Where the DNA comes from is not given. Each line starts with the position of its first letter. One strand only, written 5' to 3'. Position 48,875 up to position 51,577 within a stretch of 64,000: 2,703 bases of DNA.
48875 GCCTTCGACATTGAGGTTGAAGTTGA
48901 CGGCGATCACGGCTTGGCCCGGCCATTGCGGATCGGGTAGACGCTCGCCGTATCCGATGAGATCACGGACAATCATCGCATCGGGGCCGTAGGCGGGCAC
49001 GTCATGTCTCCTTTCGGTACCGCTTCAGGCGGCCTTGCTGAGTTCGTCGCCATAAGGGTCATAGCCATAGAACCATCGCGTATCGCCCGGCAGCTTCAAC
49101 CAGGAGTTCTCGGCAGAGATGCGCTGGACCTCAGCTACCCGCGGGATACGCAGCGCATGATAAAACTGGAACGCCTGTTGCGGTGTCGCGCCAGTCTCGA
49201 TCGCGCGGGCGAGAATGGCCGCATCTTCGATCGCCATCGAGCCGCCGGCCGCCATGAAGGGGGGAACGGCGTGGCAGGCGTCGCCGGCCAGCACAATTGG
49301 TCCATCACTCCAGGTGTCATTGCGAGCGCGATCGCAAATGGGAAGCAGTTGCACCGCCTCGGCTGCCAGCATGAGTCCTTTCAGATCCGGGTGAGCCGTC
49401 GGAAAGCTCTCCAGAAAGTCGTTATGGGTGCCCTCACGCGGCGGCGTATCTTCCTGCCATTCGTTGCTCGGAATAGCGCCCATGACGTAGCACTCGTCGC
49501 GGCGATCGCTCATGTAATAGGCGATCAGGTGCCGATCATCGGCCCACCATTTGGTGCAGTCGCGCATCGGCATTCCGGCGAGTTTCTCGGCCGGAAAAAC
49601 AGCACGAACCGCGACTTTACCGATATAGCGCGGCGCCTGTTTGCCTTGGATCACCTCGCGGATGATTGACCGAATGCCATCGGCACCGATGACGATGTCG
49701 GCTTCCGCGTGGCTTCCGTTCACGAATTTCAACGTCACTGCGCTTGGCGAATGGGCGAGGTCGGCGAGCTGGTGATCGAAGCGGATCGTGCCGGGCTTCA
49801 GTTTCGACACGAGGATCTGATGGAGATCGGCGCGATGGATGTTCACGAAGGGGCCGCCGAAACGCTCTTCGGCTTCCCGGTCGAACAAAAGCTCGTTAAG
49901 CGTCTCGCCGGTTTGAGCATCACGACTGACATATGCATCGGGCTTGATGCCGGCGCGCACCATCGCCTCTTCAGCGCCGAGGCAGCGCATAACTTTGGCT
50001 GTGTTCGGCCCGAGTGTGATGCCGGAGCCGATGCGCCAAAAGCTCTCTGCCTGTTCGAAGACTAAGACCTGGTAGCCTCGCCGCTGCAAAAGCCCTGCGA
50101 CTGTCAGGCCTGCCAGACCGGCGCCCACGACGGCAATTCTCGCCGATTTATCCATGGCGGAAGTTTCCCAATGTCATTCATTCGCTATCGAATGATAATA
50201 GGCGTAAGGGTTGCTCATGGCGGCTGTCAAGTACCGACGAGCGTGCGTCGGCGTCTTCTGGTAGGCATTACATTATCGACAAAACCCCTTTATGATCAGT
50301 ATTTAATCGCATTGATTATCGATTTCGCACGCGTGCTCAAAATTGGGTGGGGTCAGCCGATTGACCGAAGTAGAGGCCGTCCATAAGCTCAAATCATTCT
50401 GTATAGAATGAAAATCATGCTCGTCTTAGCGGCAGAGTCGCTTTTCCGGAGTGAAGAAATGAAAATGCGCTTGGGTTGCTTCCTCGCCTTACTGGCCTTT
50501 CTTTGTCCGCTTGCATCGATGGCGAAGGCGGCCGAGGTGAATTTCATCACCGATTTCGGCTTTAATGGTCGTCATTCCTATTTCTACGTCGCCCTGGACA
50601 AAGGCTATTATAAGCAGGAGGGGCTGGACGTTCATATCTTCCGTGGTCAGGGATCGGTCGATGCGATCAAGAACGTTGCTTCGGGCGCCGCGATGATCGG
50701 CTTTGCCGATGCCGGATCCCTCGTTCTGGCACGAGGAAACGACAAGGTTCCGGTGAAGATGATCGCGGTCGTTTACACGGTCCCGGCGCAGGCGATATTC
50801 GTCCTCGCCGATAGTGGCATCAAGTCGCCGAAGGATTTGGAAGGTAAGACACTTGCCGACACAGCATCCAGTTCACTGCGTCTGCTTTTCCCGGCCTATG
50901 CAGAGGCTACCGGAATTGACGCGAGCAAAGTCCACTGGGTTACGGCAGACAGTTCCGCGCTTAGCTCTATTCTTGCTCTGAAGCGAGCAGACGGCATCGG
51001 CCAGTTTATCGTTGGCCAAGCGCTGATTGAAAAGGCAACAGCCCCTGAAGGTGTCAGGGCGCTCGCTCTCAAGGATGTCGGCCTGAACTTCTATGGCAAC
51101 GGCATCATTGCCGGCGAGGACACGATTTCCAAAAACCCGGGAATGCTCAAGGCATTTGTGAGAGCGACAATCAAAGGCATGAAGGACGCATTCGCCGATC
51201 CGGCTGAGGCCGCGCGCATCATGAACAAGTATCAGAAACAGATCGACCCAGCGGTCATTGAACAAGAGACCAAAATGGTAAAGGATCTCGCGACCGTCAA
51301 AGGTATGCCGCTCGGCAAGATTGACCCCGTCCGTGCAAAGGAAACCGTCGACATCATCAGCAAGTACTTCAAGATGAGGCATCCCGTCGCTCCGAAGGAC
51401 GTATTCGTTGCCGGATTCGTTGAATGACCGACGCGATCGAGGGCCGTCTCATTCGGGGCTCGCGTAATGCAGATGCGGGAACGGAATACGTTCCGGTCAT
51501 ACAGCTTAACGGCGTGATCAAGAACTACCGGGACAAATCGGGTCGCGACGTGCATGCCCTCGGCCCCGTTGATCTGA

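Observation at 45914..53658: Second, unassigned N-heterocycle module: NicC-like oxygenase, PuuE-like and M20 hydrolases, opposite a THI5-like importer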

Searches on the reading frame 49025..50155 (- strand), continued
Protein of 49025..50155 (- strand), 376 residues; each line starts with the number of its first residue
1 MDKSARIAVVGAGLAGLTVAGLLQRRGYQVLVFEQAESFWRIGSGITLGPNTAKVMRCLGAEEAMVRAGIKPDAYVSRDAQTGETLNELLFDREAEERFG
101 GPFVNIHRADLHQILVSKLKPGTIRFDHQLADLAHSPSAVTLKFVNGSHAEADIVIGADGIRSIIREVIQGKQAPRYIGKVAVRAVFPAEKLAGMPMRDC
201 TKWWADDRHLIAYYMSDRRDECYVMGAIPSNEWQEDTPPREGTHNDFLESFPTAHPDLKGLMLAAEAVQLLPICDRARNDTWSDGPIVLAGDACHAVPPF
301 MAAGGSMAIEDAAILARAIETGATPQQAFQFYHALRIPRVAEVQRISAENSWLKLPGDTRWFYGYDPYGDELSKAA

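Call 82: search_solved_structures(query=window:49025-50155:-, max_evalue=1e-30, show_alignments=5)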
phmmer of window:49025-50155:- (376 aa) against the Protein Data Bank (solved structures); distinct sequences matched with E-value up to 1e-30: 10.
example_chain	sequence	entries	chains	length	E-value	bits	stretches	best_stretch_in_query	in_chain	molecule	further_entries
8uiq_A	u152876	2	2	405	6.9e-91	308.2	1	5-373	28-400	6-hydroxynicotinate 3-monooxygenase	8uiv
5eow_A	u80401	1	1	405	9.6e-91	307.7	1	5-373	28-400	6-hydroxynicotinate 3-monooxygenase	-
8rqh_A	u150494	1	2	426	1.3e-48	169.1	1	5-352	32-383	Tropone 2-monooxygenase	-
8x38_A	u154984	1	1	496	1.2e-45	159.4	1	6-350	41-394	Decarboxylative Vanillate 1-Hydroxylase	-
8r2t_A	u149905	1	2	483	6.5e-45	156.9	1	6-350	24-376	FAD-binding domain-containing protein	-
8gsm_G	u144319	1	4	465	1e-40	143.1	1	5-348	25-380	4-hydroxybenzoate decarboxylase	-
4bk3_A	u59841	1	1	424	6.4e-33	117.5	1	4-317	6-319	PROBABLE SALICYLATE MONOOXYGENASE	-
4bjy_A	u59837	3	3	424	1.7e-32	116.1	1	4-317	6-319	PROBABLE SALICYLATE MONOOXYGENASE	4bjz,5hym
4bk2_A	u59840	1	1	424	1.7e-32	116.1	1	4-317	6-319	PROBABLE SALICYLATE MONOOXYGENASE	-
4bk1_A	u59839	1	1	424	3.5e-31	111.8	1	4-317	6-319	PROBABLE SALICYLATE MONOOXYGENASE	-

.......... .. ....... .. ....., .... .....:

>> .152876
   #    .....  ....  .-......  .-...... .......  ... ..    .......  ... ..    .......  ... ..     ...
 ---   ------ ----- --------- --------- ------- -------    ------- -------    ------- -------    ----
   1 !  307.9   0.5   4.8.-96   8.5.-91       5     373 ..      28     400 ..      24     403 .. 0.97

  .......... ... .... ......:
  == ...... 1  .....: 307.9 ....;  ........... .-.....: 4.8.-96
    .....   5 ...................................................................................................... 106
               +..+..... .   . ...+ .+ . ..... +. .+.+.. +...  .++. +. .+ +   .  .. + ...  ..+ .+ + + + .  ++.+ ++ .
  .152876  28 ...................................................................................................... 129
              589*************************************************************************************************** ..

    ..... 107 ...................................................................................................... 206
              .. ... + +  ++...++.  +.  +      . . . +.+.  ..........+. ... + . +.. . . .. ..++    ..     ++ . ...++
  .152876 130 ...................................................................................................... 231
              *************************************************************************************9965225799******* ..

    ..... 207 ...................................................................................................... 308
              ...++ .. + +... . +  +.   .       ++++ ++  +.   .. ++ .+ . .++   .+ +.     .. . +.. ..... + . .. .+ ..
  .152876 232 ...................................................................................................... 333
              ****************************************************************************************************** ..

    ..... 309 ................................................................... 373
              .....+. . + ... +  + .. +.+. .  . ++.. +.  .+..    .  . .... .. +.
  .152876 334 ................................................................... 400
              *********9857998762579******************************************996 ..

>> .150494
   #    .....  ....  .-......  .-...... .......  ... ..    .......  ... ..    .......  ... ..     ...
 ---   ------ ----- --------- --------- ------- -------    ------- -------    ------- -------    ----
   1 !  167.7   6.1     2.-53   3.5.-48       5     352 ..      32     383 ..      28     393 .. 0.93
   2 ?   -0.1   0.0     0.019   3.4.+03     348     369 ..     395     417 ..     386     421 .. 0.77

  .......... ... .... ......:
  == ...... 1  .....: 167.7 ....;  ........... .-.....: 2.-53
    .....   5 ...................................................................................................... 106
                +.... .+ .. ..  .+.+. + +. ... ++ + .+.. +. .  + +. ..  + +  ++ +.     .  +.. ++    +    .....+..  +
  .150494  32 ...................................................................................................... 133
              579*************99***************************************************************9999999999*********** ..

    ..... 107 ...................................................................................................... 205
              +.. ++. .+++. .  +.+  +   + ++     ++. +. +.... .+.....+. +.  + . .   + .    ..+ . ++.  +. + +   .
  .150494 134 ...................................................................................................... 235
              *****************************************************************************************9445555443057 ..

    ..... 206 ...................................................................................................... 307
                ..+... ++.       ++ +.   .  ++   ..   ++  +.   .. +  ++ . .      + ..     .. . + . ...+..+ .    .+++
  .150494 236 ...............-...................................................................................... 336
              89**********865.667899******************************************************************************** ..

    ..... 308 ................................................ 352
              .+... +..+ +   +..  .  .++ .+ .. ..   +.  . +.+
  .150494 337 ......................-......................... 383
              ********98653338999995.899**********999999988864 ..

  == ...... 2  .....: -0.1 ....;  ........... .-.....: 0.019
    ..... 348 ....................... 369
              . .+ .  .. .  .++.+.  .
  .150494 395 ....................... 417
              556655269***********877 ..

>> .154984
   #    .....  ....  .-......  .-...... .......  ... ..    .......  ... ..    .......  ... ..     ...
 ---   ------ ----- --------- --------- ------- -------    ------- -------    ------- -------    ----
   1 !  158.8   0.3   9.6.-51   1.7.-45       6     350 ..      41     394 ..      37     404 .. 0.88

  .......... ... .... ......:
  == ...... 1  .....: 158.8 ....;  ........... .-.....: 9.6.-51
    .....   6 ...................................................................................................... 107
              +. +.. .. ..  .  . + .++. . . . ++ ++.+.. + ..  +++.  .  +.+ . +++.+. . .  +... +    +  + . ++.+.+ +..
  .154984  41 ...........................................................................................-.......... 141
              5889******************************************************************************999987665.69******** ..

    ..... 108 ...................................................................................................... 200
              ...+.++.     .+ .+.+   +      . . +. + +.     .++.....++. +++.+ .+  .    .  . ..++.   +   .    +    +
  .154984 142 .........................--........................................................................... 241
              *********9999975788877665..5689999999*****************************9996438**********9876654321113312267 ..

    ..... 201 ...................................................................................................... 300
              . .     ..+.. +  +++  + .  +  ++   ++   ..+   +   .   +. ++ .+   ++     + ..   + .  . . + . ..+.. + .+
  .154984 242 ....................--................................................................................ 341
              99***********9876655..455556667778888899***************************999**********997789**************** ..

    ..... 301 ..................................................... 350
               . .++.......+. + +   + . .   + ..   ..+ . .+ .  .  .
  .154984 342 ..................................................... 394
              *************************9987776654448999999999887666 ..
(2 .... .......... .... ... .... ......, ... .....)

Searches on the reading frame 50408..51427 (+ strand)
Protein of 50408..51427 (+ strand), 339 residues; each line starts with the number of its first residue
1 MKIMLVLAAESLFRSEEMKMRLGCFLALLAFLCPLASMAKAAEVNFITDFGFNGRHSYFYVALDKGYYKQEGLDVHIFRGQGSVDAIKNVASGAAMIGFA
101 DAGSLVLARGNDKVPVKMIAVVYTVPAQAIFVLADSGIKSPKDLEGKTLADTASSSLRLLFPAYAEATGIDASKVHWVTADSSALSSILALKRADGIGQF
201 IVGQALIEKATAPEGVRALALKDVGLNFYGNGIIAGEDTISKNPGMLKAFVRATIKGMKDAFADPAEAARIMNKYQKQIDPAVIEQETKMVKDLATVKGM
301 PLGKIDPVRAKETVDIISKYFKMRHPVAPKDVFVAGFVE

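Call 3: search_protein_families(library=pfam, proteins=[window:50408-51427:+])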
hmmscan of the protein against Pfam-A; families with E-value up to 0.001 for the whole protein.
window:50408-51427:+ (339 aa): 2 families
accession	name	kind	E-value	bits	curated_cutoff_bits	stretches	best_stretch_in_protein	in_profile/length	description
PF09084.16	NMT1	-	1.1e-46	159.9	20.5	1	54-268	2-216/216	NMT1/THI5 like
PF12974.12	Phosphonate-bd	-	2.2e-05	24.4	27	1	72-174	28-135/242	ABC transporter, phosphonate, periplasmic substrate-binding protein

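Call 4: search_protein_families(library=ncbifam, proteins=[window:50408-51427:+])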
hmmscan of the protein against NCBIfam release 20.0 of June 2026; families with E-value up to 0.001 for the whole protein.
window:50408-51427:+ (339 aa): 5 families
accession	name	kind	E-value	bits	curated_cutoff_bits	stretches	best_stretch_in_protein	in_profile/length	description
TIGR01728.1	SsuA_fam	subfamily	6.8e-15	55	163.5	1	55-295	10-249/290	aliphatic sulfonate ABC transporter substrate-binding protein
TIGR02122.1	TRAP_TAXI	subfamily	5.6e-10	38.6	84.35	1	42-222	29-220/320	TAXI family TRAP transporter solute-binding subunit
TIGR01729.1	taurine_ABC_bnd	equivalog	2.8e-08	33.5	304.25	1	64-267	18-219/300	taurine ABC transporter substrate-binding protein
NF040735.1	SBP_SaoX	equivalog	2.8e-08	33.3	300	1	61-273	20-230/330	ABC transporter substrate-binding subunit SaoX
TIGR01098.1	3A0109s03R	subfamily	0.00011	21.8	112.05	1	69-157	59-153/253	phosphate/phosphite/phosphonate ABC transporter substrate-binding protein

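Call 34: search_solved_structures(query=window:50408-51427:+, max_evalue=0.001)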
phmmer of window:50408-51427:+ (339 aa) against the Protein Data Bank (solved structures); distinct sequences matched with E-value up to 0.001: 7.
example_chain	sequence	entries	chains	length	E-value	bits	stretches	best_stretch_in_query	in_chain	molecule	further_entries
4nmy_A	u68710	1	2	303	4.7e-24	88.7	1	39-283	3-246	ABC-type transport system, extracellular solute-binding protein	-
3ix1_A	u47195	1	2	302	3.3e-21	79.4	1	44-333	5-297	N-formyl-4-amino-5-aminomethyl-2-methylpyrimidine binding protein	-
4h6d_F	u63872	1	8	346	6.2e-07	32.5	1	44-279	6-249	Pyrimidine precursor biosynthesis enzyme THI5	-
4h65_A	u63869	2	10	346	5.7e-06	29.3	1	44-269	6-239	Pyrimidine precursor biosynthesis enzyme THI5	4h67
4esw_A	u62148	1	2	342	2.4e-05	27.3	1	43-268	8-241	Pyrimidine biosynthesis enzyme THI13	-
4esx_A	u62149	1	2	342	5.7e-05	26.1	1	43-268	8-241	Pyrimidine biosynthesis enzyme THI13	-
3qsl_A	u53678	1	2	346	0.00095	22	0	61-283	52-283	Putative exported protein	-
